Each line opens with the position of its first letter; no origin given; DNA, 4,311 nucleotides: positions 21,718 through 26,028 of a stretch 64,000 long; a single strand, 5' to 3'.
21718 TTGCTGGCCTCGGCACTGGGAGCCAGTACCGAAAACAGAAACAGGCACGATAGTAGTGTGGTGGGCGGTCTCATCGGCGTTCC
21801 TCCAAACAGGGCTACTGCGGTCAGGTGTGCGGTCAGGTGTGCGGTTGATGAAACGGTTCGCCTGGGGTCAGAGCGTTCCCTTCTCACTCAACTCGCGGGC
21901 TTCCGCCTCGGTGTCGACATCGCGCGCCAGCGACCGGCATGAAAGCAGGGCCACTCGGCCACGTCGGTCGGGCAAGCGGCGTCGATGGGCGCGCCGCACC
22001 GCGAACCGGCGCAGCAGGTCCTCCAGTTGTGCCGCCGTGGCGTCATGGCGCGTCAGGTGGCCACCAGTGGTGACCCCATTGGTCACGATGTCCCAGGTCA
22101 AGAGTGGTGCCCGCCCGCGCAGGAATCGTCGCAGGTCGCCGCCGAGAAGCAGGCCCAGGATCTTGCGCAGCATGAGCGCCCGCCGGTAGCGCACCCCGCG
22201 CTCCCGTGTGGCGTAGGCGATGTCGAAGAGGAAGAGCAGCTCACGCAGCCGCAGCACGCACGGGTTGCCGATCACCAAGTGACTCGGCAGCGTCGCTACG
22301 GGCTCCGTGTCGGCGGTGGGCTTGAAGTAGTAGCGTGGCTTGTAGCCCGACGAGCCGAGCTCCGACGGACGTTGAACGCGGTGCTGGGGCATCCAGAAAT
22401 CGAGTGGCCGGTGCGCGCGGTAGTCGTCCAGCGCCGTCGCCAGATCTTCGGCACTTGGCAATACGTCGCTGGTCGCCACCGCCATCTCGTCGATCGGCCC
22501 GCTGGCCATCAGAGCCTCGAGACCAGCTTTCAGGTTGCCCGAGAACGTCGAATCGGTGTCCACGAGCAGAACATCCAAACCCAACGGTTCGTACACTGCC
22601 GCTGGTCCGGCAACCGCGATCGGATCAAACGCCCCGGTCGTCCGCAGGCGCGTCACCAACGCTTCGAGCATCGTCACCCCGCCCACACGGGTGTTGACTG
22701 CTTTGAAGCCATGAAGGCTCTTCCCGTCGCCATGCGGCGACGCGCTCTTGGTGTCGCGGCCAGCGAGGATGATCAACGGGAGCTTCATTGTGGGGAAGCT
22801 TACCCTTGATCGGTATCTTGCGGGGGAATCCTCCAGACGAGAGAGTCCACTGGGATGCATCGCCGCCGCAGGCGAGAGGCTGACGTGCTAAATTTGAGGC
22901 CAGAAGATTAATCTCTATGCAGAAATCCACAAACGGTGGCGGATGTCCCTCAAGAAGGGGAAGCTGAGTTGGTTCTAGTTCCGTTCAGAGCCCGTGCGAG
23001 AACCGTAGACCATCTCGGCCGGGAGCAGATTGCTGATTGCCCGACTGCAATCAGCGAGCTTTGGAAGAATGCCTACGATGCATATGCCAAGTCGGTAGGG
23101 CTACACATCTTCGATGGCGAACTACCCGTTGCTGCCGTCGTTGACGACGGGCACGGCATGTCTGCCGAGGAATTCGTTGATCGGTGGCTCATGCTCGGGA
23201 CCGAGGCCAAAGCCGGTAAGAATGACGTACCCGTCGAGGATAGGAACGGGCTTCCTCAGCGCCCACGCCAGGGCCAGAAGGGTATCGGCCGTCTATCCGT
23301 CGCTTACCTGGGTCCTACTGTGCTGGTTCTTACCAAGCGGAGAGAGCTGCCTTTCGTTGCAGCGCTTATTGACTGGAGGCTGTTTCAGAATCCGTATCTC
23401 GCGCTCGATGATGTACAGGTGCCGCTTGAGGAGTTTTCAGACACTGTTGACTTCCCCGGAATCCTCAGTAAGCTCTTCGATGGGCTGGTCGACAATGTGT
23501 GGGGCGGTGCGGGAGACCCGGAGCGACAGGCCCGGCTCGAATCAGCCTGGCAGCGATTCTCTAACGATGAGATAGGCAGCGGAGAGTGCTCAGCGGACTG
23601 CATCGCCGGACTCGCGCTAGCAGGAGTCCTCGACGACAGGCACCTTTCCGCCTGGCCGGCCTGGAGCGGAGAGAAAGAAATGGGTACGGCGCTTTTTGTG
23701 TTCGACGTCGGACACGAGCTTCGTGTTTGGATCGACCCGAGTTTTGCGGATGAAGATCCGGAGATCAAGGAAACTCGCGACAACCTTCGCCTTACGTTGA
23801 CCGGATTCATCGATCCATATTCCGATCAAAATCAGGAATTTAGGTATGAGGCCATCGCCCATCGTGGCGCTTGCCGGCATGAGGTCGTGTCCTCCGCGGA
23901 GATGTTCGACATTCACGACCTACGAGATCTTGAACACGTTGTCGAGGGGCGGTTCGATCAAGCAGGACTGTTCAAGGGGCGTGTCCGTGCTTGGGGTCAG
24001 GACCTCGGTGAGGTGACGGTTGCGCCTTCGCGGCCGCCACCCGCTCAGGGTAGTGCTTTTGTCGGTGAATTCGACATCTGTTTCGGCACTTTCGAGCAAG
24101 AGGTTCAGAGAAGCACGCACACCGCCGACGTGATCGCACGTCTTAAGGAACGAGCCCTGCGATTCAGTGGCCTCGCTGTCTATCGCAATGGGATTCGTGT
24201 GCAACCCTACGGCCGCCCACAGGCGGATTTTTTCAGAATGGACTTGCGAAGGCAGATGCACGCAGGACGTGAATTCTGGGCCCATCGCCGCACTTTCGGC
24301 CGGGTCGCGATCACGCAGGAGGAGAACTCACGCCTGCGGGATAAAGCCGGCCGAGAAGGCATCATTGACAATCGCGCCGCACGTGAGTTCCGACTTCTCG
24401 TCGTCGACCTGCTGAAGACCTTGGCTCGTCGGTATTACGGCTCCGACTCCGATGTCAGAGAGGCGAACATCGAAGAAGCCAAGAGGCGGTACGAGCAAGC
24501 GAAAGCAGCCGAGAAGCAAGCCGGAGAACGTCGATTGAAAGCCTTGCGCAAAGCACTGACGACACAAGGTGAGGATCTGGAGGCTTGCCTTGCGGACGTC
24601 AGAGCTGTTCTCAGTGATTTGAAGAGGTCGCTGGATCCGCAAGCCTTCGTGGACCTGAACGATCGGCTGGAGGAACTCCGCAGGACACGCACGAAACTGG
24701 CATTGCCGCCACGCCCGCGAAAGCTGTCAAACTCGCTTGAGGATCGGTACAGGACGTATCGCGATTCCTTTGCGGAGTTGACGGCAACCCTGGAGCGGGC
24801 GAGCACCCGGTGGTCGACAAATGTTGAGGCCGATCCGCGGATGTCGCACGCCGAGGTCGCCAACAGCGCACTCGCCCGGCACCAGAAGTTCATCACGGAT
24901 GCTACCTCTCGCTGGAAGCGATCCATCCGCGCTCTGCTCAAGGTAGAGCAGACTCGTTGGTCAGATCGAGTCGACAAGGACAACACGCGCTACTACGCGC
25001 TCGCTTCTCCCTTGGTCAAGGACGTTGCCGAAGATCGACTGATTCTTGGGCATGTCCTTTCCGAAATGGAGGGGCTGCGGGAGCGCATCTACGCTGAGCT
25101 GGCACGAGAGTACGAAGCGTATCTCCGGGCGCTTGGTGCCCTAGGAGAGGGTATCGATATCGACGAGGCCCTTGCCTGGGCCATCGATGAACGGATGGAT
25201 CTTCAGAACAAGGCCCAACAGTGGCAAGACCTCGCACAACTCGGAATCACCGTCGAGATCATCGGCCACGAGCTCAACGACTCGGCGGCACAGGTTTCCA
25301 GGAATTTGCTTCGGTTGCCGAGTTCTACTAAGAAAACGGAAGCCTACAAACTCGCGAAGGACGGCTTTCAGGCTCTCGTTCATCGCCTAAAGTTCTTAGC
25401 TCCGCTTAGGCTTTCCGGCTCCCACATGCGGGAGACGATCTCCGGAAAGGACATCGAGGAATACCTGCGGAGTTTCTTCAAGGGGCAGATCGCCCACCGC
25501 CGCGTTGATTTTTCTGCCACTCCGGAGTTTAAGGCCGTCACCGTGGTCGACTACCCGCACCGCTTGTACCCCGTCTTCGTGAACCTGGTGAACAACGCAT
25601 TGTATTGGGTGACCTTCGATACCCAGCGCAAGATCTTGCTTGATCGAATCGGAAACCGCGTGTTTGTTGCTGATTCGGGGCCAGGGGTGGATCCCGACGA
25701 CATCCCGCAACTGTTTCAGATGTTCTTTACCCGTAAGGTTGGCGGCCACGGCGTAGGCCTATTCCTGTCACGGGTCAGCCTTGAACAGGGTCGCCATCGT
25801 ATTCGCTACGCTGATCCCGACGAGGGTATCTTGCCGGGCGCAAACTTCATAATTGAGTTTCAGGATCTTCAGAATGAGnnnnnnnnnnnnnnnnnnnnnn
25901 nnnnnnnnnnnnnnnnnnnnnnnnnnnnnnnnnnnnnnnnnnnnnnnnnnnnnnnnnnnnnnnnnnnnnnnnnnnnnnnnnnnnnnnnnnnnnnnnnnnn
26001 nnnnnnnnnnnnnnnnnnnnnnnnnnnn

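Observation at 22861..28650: Low-GC 5.8-kb island: dual-GHKL histidine-kinase giant + coupled receiver protein with novel output + convergent Dcm methylase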

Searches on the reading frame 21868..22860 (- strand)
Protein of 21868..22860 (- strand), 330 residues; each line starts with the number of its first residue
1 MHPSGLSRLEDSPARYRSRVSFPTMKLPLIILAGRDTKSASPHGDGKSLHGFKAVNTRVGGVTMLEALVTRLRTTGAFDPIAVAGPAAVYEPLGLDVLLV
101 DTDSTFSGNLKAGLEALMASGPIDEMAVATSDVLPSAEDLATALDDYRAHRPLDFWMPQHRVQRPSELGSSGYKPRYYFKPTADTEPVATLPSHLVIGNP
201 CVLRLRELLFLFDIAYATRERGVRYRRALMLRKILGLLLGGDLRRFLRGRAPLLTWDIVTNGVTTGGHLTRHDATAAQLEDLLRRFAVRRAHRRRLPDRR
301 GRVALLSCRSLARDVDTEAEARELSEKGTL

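Call 3: search_protein_families(library=pfam, proteins=[window:21868-22860:-], max_evalue=1)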
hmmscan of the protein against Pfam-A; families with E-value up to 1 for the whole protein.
window:21868-22860:- (330 aa): 1 family
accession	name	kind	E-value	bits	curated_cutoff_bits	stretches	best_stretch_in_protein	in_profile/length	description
PF12804.13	NTP_transf_3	-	1.5e-05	25.7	27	1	57-198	19-128/160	MobA-like NTP transferase domain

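Call 8: search_protein_families(library=ncbifam, proteins=[window:21868-22860:-], max_evalue=0.1)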
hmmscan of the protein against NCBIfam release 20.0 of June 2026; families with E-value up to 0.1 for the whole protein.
window:21868-22860:- (330 aa): 0 families

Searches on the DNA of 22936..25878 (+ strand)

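Call 90: search_dna_similar(query=L031:2738-6332:+, collection=ecoli_genomes, mode=near, max_rows=12, rows=spread)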
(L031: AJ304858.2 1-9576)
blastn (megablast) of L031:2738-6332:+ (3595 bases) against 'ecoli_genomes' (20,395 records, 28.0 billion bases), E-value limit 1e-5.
Records with a match: 573; places in all: 574; records where one place covers at least 80% of the query: 560.
Genomes with a match: 573 of 5426; with a place that covers at least 80% of the query: 560. Places per genome that has any: lowest 1, median 1, highest 2. On chromosomes: 574 places; on plasmids: 0.
Best place of each record, by identity: >=99% 561; 90-95% 7; 80-90% 5.
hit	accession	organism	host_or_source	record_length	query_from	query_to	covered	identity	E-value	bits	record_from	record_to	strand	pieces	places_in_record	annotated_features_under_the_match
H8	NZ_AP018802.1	Escherichia coli strain E2863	Bos taurus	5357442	1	3595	100%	100.0%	0e+0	6639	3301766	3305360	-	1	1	response regulator receiver domain | ATP-binding protein | alpha amylase C-terminal domain-containing protein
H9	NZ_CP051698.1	Escherichia coli strain SCU-152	Homo sapiens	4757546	6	3595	100%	100.0%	0e+0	6625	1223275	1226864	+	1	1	response regulator receiver domain | ATP-binding protein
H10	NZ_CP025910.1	Escherichia coli strain 204446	Homo sapiens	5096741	6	3595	100%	99.9%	0e+0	6619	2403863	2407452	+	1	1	response regulator receiver domain | ATP-binding protein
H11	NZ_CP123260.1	Escherichia coli strain YZLc4-1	chicken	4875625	6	3595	100%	99.9%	0e+0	6619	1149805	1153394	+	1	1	response regulator receiver domain | ATP-binding protein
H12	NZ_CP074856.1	Escherichia coli strain 2013C_3997_C1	Homo sapiens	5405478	6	3595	100%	99.9%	0e+0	6619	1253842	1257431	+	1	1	response regulator receiver domain | ATP-binding protein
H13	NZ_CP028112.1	Escherichia coli O103 str. RM8385 strain RM8385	Bos taurus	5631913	6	3595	100%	99.9%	0e+0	6613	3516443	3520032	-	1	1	response regulator receiver domain | ATP-binding protein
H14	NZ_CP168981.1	Escherichia coli strain UTAK-12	Veal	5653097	6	3595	100%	99.9%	0e+0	6613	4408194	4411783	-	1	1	response regulator receiver domain | ATP-binding protein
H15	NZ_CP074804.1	Escherichia coli strain 88_1577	bovine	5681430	6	3595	100%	99.9%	0e+0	6613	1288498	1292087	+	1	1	response regulator receiver domain | ATP-binding protein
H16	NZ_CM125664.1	Escherichia coli strain 2020S05-013-31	not applicable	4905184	6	3595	100%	99.9%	0e+0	6608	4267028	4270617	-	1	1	response regulator receiver domain | ATP-binding protein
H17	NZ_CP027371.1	Escherichia coli strain 2015C-3905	Homo sapiens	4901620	6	3595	100%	99.8%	0e+0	6597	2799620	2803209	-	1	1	response regulator receiver domain | ATP-binding protein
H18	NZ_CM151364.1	Escherichia coli strain 31B19CPO012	Homo sapiens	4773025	6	3595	100%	99.8%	0e+0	6593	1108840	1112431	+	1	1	response regulator receiver domain | ATP-binding protein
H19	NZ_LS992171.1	Escherichia coli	-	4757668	3491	3592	3%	90.2%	4e-27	134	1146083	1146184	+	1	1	DUF6119 family protein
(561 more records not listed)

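Call 91: get_annotated_region(hit=H9, flank=9000)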
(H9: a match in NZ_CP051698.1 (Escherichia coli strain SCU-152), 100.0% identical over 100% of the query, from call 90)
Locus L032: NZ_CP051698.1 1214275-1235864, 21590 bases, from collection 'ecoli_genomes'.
description: Escherichia coli strain SCU-152 chromosome, complete genome
organism: Escherichia coli strain SCU-152 (NCBI taxid 562)
replicon: chromosome; assembly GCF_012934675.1
host: Homo sapiens; source: rectal swab from healthy college student; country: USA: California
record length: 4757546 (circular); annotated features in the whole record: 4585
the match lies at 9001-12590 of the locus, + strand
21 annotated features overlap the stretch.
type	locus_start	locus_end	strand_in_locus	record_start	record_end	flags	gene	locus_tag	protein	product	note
CDS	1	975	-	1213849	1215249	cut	gabP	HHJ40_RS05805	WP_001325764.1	GABA permease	-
CDS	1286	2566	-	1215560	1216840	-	gabT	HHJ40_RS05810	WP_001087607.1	4-aminobutyrate--2-oxoglutarate transaminase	-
CDS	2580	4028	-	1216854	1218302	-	gabD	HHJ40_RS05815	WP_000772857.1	NADP-dependent succinate-semialdehyde dehydrogenase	-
CDS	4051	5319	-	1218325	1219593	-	lhgO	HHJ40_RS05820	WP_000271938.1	L-2-hydroxyglutarate oxidase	-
CDS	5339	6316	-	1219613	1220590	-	glaH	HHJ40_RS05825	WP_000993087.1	glutarate dioxygenase GlaH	-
CDS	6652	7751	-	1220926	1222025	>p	-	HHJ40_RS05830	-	alpha amylase C-terminal domain-containing protein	frameshifted; internal stop; incomplete; partial in the middle of a contig; missing N-terminus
CDS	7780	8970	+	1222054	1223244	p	-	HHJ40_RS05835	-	IS3-like element IS3 family transposase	frameshifted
CDS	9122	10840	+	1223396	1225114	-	-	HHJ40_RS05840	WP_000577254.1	ATP-binding protein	-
CDS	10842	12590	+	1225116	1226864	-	-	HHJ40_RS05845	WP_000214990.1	response regulator receiver domain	-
CDS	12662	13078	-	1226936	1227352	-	-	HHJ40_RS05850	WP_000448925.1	hypothetical protein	-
CDS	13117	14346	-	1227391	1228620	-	-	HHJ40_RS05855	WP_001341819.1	integrase domain-containing protein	-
tmRNA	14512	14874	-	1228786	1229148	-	ssrA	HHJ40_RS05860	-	transfer-messenger RNA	-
CDS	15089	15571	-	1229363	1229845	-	smpB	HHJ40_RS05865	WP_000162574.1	SsrA-binding protein SmpB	-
CDS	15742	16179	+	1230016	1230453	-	ratA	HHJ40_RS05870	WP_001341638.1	type II toxin-antitoxin system toxin RatA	-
CDS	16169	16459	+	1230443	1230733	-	yfjF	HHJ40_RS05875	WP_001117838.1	RnfH family protein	-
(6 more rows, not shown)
